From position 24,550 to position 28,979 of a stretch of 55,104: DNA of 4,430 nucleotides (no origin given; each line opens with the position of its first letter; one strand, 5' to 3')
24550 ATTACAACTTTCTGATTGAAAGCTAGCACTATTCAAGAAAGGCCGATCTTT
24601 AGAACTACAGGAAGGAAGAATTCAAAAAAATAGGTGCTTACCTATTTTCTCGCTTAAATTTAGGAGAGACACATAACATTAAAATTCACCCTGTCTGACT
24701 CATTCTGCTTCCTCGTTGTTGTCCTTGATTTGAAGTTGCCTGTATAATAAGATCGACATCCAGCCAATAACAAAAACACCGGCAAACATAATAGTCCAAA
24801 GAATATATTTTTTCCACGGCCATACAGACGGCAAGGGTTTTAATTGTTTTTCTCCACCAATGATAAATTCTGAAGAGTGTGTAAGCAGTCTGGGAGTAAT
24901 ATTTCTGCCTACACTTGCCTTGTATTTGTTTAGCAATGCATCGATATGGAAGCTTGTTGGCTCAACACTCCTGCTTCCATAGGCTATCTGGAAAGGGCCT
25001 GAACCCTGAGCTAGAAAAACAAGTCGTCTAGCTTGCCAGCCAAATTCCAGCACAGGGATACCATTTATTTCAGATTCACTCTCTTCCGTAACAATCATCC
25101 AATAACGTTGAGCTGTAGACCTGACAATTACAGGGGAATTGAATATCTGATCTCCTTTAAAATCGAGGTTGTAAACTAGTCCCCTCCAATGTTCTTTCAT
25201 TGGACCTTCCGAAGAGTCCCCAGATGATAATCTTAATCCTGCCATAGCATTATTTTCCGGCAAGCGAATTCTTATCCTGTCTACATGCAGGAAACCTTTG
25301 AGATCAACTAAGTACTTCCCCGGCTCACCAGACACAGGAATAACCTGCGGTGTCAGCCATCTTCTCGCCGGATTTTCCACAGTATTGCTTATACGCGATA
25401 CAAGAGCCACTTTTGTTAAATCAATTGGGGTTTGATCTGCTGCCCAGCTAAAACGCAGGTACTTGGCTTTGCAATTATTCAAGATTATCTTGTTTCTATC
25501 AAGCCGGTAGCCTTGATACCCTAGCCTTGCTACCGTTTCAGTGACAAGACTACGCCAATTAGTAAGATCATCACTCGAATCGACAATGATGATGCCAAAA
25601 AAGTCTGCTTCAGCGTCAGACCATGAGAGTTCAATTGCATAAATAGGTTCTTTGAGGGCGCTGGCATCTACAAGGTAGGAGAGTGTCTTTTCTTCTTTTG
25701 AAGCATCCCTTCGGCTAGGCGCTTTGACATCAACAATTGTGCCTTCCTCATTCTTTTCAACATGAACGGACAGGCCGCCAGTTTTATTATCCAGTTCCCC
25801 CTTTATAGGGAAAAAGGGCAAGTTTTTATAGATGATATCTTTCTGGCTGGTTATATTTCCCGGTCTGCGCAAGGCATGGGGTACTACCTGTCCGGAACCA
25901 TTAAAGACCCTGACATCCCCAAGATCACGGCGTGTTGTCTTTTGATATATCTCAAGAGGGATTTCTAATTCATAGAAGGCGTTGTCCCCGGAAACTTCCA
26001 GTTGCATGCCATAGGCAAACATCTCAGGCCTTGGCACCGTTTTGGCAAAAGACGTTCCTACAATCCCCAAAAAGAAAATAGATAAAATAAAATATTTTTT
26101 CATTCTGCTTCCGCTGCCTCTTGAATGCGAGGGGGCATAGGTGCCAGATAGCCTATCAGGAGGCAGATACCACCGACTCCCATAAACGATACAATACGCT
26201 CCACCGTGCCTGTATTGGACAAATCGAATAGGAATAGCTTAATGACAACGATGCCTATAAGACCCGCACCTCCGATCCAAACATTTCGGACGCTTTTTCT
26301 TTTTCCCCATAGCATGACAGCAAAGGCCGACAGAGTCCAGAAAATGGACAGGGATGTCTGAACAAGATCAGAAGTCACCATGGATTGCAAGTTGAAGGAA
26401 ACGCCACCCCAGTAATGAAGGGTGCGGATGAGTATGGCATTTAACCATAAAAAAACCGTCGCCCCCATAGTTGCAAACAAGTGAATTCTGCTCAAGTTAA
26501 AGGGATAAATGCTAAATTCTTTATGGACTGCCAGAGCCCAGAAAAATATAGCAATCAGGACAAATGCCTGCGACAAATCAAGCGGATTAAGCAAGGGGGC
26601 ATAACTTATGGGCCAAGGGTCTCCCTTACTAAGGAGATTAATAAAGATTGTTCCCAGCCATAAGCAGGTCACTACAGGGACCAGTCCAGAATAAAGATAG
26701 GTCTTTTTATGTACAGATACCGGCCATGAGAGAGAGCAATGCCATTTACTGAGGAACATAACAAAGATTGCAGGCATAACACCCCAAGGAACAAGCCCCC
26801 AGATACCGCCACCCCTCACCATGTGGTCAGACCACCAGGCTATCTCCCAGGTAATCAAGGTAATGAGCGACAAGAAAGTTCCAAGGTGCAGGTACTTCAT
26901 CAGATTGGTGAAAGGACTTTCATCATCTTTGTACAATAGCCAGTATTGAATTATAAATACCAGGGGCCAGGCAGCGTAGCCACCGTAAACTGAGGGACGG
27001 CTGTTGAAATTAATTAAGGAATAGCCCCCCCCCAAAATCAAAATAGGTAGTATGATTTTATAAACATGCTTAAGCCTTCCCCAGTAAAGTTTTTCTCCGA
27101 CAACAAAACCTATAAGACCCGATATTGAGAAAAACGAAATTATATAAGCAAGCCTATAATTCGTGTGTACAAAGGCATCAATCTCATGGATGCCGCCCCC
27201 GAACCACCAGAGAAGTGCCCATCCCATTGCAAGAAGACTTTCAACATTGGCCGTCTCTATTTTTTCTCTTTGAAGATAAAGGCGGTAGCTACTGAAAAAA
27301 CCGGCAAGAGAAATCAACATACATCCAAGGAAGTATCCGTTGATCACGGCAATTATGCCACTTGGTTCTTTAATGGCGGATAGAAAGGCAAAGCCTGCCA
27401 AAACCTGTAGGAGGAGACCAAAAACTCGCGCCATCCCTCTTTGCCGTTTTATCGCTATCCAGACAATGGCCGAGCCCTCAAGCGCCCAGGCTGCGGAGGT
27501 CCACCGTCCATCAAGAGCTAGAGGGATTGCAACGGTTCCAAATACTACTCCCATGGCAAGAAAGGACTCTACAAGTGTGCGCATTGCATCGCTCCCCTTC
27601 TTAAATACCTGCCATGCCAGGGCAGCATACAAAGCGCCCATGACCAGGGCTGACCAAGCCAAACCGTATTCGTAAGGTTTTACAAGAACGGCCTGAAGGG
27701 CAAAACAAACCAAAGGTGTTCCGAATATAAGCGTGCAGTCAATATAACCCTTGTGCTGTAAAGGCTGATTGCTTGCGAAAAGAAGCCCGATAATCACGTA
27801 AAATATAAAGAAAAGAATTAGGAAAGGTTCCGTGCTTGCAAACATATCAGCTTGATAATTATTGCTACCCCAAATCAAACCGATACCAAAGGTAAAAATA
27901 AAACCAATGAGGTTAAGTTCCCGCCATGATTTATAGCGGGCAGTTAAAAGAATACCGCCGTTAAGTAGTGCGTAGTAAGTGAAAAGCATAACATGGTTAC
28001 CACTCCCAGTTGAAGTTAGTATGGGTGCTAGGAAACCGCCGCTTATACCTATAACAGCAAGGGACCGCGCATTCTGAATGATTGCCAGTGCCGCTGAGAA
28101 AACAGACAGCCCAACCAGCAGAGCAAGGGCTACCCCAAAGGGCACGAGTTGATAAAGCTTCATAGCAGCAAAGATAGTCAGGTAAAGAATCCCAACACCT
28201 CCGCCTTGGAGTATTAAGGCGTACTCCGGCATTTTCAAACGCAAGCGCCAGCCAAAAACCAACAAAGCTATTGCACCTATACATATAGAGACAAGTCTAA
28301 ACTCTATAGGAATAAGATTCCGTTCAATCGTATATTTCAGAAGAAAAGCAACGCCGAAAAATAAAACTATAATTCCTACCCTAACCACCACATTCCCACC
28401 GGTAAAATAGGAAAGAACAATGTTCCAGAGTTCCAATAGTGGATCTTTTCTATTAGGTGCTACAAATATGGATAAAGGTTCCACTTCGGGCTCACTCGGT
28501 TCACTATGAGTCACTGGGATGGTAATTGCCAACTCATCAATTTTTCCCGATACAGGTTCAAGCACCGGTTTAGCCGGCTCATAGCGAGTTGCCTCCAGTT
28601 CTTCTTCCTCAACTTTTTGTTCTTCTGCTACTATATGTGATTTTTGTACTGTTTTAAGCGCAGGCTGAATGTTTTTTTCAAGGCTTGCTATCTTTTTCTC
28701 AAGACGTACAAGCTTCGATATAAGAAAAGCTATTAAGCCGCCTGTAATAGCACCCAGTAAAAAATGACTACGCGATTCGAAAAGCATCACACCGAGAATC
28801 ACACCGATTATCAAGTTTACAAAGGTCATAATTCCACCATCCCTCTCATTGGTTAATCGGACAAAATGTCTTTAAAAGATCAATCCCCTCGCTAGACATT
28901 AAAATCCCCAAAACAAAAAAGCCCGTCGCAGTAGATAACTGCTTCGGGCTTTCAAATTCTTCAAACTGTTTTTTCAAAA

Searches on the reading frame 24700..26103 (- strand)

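Call 3: search_protein_families(library=pfam, proteins=[window:24700-26103:-], max_evalue=0.01)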
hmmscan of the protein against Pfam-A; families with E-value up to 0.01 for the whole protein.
window:24700-26103:- (467 aa): 1 family
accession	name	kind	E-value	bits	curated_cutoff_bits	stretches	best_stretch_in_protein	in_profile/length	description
PF13163.11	DUF3999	-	3.5e-95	320.1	30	1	29-452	3-423/424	Protein of unknown function (DUF3999)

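Call 4: search_protein_families(library=ncbifam, proteins=[window:24700-26103:-], max_evalue=0.01)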
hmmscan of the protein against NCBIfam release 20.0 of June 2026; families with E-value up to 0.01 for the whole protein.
window:24700-26103:- (467 aa): 1 family
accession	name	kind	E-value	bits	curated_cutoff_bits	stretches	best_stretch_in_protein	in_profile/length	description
TIGR04246.1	nitrous_NosZ_Gp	equivalog_domain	0.0036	15.6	625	1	333-398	304-367/578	Sec-dependent nitrous-oxide reductase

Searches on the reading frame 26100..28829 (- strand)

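Call 3: search_protein_families(library=pfam, proteins=[window:26100-28829:-], max_evalue=0.01)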
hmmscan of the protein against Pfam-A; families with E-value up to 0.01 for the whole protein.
window:26100-28829:- (909 aa): 1 family
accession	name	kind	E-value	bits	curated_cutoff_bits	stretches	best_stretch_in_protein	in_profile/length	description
PF10101.14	DUF2339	-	2e-176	589.1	33.6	1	144-899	1-659/659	Predicted membrane protein (DUF2339)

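Call 4: search_protein_families(library=ncbifam, proteins=[window:26100-28829:-], max_evalue=0.01)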
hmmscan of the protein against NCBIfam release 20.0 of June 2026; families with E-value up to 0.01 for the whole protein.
window:26100-28829:- (909 aa): 0 families
